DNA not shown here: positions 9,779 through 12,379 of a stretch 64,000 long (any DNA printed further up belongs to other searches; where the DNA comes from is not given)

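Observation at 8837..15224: Orphaned but intact NuoL-M-M antiporter module: complex I arm lacking its N subunit and its electron-transfer half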

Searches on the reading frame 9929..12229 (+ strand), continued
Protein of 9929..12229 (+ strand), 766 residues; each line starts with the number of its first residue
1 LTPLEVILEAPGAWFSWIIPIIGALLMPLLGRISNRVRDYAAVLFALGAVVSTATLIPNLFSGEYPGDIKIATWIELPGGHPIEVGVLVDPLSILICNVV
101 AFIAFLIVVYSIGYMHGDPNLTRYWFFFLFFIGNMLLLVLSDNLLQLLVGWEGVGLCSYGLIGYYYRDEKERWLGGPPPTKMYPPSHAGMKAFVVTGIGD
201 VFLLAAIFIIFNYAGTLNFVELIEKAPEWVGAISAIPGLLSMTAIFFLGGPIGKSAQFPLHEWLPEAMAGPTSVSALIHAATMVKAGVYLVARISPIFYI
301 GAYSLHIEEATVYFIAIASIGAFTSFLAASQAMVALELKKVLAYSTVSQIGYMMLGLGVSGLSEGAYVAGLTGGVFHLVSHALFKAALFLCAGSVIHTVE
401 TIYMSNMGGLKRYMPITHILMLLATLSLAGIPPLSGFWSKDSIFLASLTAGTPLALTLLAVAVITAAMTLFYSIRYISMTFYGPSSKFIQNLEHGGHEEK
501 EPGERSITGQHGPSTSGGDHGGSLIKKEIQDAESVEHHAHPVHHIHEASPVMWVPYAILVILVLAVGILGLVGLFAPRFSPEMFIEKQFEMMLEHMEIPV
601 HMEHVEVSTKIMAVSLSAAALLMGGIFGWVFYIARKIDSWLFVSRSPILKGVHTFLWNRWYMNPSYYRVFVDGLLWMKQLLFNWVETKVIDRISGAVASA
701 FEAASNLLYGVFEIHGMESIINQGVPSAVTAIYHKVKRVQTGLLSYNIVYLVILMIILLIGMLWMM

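Call 30: find_related_loci(query=L070:1765-2847:+, collection=genome_contigs, flank=10000)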
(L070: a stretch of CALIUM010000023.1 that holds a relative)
Query L070:1765-2847:+ (361 aa) in genome_contigs; peptide patterns used: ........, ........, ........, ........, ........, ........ (x = any residue, [..] = any of these).
98 stretches matched a pattern; 52 encode a relative of the query (tblastn E <= 1e-3); 52 distinct loci.
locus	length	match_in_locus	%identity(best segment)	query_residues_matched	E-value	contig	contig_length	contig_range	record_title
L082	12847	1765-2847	100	1-361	0e+0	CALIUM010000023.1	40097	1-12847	MAG: uncultured archaeon isolate S1_Bin_MAXBIN__147_sub_1 genome assembly, contig: c_000003278708, whole genome shotgun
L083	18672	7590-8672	99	1-361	0e+0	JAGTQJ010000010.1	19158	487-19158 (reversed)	MAG: Candidatus Bathyarchaeota archaeon isolate QZM_A1_bin_46 QZM_A1_bin_46_scaffold_1613_curated, whole genome shotgun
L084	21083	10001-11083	93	1-361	0e+0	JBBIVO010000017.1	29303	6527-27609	MAG: Candidatus Bathyarchaeota archaeon isolate PBS170224_bin_79 NODE_375_length_29303_cov_4.717827, whole genome shotgu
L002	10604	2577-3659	85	1-361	0e+0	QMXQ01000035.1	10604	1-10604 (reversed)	MAG: Candidatus Bathyarchaeota archaeon isolate B46_G15 B46_Guay15_scaffold_01575, whole genome shotgun sequence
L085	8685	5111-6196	82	1-361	0e+0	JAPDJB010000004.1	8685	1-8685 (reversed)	MAG: Candidatus Bathyarchaeota archaeon isolate S8B1_HD70 c_000000001810, whole genome shotgun sequence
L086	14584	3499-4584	81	1-361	0e+0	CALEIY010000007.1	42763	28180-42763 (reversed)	MAG TPA_asm: Candidatus Bathyarchaeota archaeon isolate SRR6823441_bin.104_CONCOCT_v1.1_MAG genome assembly, contig: ERZ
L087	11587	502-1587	83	1-361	0e+0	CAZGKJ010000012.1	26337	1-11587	MAG TPA_asm: uncultured Candidatus Bathyarchaeia archaeon isolate binchicken_co80_41 genome assembly, contig: NODE_353_l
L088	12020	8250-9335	80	1-361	0e+0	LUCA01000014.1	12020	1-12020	MAG: Candidatus Bathyarchaeota archaeon B23 scaffold3065, whole genome shotgun sequence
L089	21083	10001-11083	78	1-361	0e+0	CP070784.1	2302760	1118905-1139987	MAG: Candidatus Bathyarchaeota archaeon isolate bin16 chromosome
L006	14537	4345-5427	78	1-361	0e+0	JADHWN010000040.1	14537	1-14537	MAG: Candidatus Bathyarchaeota archaeon isolate BS750m-G28 BS-750m-C7044, whole genome shotgun sequence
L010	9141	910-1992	78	1-361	0e+0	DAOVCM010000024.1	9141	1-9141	MAG TPA_asm: Candidatus Bathyarchaeota archaeon isolate CSMAG_1031 CSMAG_1031_k141_1596799_length_9141_cov_12.5800, whol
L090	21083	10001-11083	77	1-361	0e+0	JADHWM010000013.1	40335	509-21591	MAG: Candidatus Bathyarchaeota archaeon isolate BS750m-G27 BS-750m-C915, whole genome shotgun sequence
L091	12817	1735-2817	78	1-361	0e+0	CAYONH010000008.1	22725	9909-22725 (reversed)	MAG TPA_asm: uncultured Candidatus Bathyarchaeia archaeon isolate SRP068000_co4_41 genome assembly, contig: NODE_2133_le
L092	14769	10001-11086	78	1-361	0e+0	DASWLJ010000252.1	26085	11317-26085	MAG TPA_asm: Candidatus Bathyarchaeia archaeon isolate SMAG_U2945 k141_809061, whole genome shotgun sequence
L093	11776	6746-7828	76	1-361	0e+0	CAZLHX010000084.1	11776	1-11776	MAG TPA_asm: uncultured Candidatus Bathyarchaeia archaeon isolate SRP141376_co1_243 genome assembly, contig: NODE_10325_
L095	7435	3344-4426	72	1-361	0e+0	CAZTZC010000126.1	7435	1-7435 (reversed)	MAG TPA_asm: uncultured Candidatus Bathyarchaeia archaeon isolate SRP214966_co7_240 genome assembly, contig: NODE_10511_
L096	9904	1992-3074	72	1-361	0e+0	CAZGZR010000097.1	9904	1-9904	MAG TPA_asm: uncultured Candidatus Bathyarchaeia archaeon isolate SRP323688_co1_233 genome assembly, contig: NODE_10137_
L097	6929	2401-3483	71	1-361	0e+0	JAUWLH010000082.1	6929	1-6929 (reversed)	MAG: Candidatus Bathyarchaeota archaeon isolate CSMAG_2367 CSMAG_2367_k141_877736_length_6929_cov_8.9316, whole genome s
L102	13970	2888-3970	71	1-361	2e-180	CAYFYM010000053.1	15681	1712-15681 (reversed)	MAG TPA_asm: uncultured Candidatus Bathyarchaeia archaeon isolate ERP108616_co1_60 genome assembly, contig: k119_1221716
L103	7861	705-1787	70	1-361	2e-179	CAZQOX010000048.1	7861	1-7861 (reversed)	MAG TPA_asm: uncultured Candidatus Bathyarchaeia archaeon isolate binchicken_co89_247 genome assembly, contig: NODE_1940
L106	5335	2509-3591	71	1-361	0e+0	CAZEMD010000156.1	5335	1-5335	MAG TPA_asm: uncultured Candidatus Bathyarchaeia archaeon isolate SRP214966_co5_307 genome assembly, contig: NODE_17977_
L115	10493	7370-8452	70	1-361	3e-178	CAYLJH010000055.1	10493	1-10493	MAG TPA_asm: uncultured Candidatus Bathyarchaeia archaeon isolate binchicken_co132_159 genome assembly, contig: NODE_290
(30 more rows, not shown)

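Call 42: find_encoding_contigs(protein=window:9929-12229:+, flank=10000, max_places=6)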
Protein window:9929-12229:+ (766 aa): no gene with exactly this product is on record in the collection.

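Call 43: find_homologous_proteins(query=L070:1765-2847:+)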
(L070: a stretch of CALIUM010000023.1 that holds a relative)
Query L070:1765-2847:+ (361 aa): 7294 proteins with E <= 0.001 among 8000 candidates; the best 120 are listed.
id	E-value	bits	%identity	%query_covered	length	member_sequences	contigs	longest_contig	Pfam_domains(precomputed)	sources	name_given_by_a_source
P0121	5.2e-225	764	90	100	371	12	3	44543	PF00374.25,PF00346.25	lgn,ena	-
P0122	5.8e-212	721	85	100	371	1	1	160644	PF00374.25,PF00346.25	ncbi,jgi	-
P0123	7.3e-212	721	85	100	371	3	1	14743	PF00374.25,PF00346.25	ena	-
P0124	5.5e-211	718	85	100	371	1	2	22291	PF00374.25,PF00346.25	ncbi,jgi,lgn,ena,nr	ncbi:NADH-quinone oxidoreductase subunit D [Candidatus Bathyarchaeota archaeon]|nr:MAG: NADH-quinone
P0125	2.2e-210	716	86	100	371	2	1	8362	PF00374.25,PF00346.25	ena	-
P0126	1.6e-208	710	83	100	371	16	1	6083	PF00374.25,PF00346.25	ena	-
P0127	1.8e-205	700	83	100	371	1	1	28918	PF00374.25,PF00346.25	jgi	jgi:NADH-quinone oxidoreductase subunit D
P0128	9.0e-205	698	82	100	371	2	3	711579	PF00374.25,PF00346.25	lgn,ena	-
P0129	1.6e-204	697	83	100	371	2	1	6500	PF00374.25,PF00346.25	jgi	-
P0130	8.7e-203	691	83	100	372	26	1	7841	PF00374.25,PF00346.25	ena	-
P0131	1.3e-201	687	82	100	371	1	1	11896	PF00374.25,PF00346.25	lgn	-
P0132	2.8e-201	686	81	100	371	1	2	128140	PF00374.25,PF00346.25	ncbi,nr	ncbi:nickel-dependent hydrogenase large subunit [Candidatus Bathyarchaeota archaeon]|nr:nickel-depen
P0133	9.4e-201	684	81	100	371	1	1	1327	PF00346.25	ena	-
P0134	2.3e-199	680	81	100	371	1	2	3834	PF00374.25,PF00346.25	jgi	jgi:NADH-quinone oxidoreductase subunit D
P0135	4.0e-199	679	78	100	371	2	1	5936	PF00374.25,PF00346.25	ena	-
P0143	1.5e-194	664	79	100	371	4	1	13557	PF00374.25,PF00346.25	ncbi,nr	ncbi:MAG: NADH-quinone oxidoreductase subunit D [Candidatus Bathyarchaeota archaeon]|nr:NADH-quinone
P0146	2.4e-194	663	79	100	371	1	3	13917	PF00346.25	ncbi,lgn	-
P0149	1.2e-193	661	79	100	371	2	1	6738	PF00374.25,PF00346.25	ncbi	-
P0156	4.5e-192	656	78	100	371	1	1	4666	PF00374.25,PF00346.25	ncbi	-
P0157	6.8e-192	655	78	100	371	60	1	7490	PF00346.25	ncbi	-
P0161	2.4e-191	653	78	100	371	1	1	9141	PF00374.25,PF00346.25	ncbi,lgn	-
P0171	1.6e-189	648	77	100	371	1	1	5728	PF00374.25,PF00346.25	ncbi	-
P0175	3.4e-189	646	78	100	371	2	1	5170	PF00374.25,PF00346.25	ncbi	-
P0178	2.0e-186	637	76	100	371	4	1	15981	PF00374.25,PF00346.25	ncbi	ncbi:MAG: NADH-quinone oxidoreductase subunit D [Candidatus Bathyarchaeota archaeon]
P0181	6.5e-185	632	74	100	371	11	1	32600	PF00346.25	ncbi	-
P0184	4.9e-183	626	73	100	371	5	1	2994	PF00374.25,PF00346.25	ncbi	-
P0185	6.2e-183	626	74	100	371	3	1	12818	PF00374.25,PF00346.25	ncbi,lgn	ncbi:MAG: NADH-quinone oxidoreductase subunit D [Candidatus Bathyarchaeia archaeon]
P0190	2.8e-176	604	70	100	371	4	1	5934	PF00374.25,PF00346.25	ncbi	-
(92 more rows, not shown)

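Call 44: list_cluster_members(proteins=[P0121, P0122, P0124, P0132, P0143, P0146, P0149, P0156, P0157, P0161])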
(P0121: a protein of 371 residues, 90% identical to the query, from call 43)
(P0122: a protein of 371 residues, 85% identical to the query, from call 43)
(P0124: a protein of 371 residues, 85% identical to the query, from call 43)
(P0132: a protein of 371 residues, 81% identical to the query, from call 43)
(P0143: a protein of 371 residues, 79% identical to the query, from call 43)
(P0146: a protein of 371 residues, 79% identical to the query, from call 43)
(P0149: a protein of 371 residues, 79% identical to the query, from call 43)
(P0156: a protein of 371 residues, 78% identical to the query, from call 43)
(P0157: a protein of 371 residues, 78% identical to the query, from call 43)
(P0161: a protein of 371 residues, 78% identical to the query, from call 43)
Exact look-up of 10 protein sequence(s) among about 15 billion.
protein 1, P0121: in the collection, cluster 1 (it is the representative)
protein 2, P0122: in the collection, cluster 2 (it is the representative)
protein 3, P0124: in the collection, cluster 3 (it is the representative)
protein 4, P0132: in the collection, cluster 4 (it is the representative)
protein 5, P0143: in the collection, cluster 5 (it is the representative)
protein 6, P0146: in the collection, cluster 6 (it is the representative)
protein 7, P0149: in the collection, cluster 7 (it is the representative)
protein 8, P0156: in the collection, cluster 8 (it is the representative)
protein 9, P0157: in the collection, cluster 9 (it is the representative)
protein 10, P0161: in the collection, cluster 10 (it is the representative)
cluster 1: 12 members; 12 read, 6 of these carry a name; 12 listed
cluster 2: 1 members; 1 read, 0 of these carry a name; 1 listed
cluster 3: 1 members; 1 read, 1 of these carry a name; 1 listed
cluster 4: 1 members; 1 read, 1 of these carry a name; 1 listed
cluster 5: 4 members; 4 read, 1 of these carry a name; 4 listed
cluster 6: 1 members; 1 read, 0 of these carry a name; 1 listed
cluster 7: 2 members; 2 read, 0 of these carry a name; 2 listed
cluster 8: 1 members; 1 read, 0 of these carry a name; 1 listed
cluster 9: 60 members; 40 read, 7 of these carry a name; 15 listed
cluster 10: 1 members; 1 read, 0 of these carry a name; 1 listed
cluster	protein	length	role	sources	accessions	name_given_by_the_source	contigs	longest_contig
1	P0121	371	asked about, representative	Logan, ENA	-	-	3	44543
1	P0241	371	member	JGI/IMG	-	NADH-quinone oxidoreductase subunit D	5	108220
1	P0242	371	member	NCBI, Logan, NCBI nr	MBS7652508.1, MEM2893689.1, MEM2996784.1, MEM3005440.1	MAG: nickel-dependent hydrogenase large subunit [Candidatus Bathyarchaeia archaeon] | nickel-dependent hydrogenase large subunit [Candidatus Bathyarchaeota archaeon]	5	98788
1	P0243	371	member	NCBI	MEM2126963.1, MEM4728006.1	MAG: nickel-dependent hydrogenase large subunit [Candidatus Bathyarchaeia archaeon]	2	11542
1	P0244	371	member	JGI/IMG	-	NADH-quinone oxidoreductase subunit D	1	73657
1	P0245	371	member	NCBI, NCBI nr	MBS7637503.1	nickel-dependent hydrogenase large subunit [Candidatus Bathyarchaeota archaeon]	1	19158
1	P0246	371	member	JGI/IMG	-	NADH:ubiquinone oxidoreductase subunit D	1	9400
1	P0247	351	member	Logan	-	-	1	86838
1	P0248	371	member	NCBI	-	-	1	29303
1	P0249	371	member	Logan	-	-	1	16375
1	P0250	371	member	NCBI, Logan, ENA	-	-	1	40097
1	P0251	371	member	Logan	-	-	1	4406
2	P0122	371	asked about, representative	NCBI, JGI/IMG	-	-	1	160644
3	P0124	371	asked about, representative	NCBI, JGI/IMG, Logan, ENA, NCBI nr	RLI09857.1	NADH-quinone oxidoreductase subunit D [Candidatus Bathyarchaeota archaeon] | MAG: NADH-quinone oxidoreductase subunit D [Candidatus Bathyarchaeota archaeon]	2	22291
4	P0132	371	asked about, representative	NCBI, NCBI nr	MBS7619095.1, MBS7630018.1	nickel-dependent hydrogenase large subunit [Candidatus Bathyarchaeota archaeon]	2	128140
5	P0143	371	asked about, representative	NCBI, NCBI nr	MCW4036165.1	MAG: NADH-quinone oxidoreductase subunit D [Candidatus Bathyarchaeota archaeon] | NADH-quinone oxidoreductase subunit D [Candidatus Bathyarchaeota archaeon]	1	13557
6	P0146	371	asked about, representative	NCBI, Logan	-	-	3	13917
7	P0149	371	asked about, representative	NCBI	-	-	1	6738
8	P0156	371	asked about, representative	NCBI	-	-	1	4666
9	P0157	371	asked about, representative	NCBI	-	-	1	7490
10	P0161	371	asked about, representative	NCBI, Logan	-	-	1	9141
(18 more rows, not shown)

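Call 45: find_encoding_contigs(protein=P0132, flank=10000, max_places=6)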
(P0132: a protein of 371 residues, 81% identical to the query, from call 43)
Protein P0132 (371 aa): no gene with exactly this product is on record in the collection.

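Call 48: list_cluster_members(proteins=[P0001, P0008, P0010, P0171, P0175, P0178, P0181, P0184, P0185, P0190])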
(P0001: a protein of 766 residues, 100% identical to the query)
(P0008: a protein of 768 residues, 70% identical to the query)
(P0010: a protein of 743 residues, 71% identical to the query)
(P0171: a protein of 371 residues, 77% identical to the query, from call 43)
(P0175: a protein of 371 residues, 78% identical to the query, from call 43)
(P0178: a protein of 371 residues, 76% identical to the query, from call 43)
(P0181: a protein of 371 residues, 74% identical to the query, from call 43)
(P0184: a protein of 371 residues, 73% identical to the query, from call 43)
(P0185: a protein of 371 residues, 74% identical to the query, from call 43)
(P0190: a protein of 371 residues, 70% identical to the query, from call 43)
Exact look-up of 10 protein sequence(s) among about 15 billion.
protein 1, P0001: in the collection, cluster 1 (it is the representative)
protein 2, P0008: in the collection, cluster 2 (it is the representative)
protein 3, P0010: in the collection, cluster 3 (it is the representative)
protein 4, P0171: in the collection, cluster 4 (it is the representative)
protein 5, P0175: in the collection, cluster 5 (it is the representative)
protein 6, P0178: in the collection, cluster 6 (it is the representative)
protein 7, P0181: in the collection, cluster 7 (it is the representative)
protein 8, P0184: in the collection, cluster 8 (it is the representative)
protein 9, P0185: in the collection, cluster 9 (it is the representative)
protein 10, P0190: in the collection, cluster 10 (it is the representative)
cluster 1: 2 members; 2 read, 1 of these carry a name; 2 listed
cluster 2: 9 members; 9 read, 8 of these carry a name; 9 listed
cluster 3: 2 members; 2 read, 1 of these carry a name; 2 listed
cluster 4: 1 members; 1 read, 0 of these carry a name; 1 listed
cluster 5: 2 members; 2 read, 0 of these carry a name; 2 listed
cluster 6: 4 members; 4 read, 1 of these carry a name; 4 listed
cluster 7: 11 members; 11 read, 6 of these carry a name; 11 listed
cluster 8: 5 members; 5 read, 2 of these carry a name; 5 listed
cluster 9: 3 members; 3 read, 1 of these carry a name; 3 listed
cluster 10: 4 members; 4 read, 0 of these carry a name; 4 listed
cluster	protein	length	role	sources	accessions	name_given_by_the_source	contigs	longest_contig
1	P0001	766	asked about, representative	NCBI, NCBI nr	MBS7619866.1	NADH-quinone oxidoreductase subunit L [Candidatus Bathyarchaeota archaeon]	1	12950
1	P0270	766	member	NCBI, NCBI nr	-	-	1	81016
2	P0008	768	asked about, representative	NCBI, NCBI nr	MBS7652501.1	NADH-quinone oxidoreductase subunit L [Candidatus Bathyarchaeota archaeon]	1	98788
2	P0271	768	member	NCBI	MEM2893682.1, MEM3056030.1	MAG: NADH-quinone oxidoreductase subunit L [Candidatus Bathyarchaeia archaeon]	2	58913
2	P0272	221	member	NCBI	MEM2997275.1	MAG: hypothetical protein QXK52_07175, partial [Candidatus Bathyarchaeia archaeon]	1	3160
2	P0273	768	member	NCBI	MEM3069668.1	MAG: NADH-quinone oxidoreductase subunit L [Candidatus Bathyarchaeia archaeon]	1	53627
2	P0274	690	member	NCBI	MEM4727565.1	MAG: NADH-quinone oxidoreductase subunit L, partial [Candidatus Bathyarchaeia archaeon]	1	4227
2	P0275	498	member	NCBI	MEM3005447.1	MAG: NADH-quinone oxidoreductase subunit L, partial [Candidatus Bathyarchaeia archaeon]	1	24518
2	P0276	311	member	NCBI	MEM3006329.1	MAG: hypothetical protein QXJ79_06425, partial [Candidatus Bathyarchaeia archaeon]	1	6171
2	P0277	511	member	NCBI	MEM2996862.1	MAG: NADH-quinone oxidoreductase subunit L, partial [Candidatus Bathyarchaeia archaeon]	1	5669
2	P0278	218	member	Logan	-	-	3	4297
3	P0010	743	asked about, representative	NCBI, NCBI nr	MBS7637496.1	NADH-quinone oxidoreductase subunit L [Candidatus Bathyarchaeota archaeon]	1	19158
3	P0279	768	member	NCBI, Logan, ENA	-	-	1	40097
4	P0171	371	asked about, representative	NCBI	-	-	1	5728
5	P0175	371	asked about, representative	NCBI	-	-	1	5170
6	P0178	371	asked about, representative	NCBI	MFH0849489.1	MAG: NADH-quinone oxidoreductase subunit D [Candidatus Bathyarchaeota archaeon]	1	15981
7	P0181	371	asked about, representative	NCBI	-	-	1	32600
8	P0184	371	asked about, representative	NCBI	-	-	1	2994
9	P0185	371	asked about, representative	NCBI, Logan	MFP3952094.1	MAG: NADH-quinone oxidoreductase subunit D [Candidatus Bathyarchaeia archaeon]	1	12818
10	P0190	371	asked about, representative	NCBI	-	-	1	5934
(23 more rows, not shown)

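Call 49: find_homologous_proteins(query=L070:5312-6826:+)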
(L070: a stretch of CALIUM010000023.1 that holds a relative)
Query L070:5312-6826:+ (505 aa): 6931 proteins with E <= 0.001 among 8000 candidates; the best 120 are listed.
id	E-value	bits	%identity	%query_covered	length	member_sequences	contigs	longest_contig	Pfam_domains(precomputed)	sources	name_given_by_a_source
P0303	0.0e+0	1061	98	100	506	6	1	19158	PF00662.27,PF00361.26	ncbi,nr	ncbi:hypothetical protein KEJ49_01200 [Candidatus Bathyarchaeota archaeon]|nr:hypothetical protein [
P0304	0.0e+0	1018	94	100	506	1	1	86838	PF00662.27,PF10125.15,PF00361.26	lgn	-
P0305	3.7e-285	964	89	99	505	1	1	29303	PF00662.27,PF00361.26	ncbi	-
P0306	6.0e-268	908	83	100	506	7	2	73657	PF00662.27,PF00361.26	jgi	jgi:proton-translocating NADH-quinone oxidoreductase chain N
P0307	3.9e-234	796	74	100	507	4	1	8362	PF00662.27,PF00361.26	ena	-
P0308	6.5e-233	792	73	100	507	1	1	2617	PF00662.27,PF00361.26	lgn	-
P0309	1.0e-230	785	73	100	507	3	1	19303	PF00361.26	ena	-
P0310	1.6e-230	784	72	100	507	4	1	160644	PF00662.27,PF00361.26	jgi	-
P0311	1.6e-228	778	73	100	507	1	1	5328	PF00662.27,PF00361.26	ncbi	ncbi:MAG: complex I subunit 5 family protein [Candidatus Bathyarchaeia archaeon]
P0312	2.0e-227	774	71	100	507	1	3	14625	PF00662.27,PF00361.26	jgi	-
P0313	4.0e-227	773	73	96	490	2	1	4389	PF00662.27,PF00361.26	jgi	-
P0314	8.4e-227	772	71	100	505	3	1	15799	PF00662.27,PF00361.26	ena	-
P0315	1.6e-225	768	71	100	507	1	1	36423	PF00662.27,PF00361.26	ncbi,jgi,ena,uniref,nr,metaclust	ncbi:hypothetical protein AC482_00340 [miscellaneous Crenarchaeota group-15 archaeon DG-45]|uniref:N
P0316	5.5e-225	766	74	97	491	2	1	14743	PF00662.27,PF00361.26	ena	-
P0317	5.5e-224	763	69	95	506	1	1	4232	PF00662.27,PF10125.15,PF00361.26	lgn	-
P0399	1.7e-204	698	64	95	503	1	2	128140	PF00662.27,PF00361.26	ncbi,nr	ncbi:NADH-quinone oxidoreductase subunit M [Candidatus Bathyarchaeota archaeon]|nr:NADH-quinone oxid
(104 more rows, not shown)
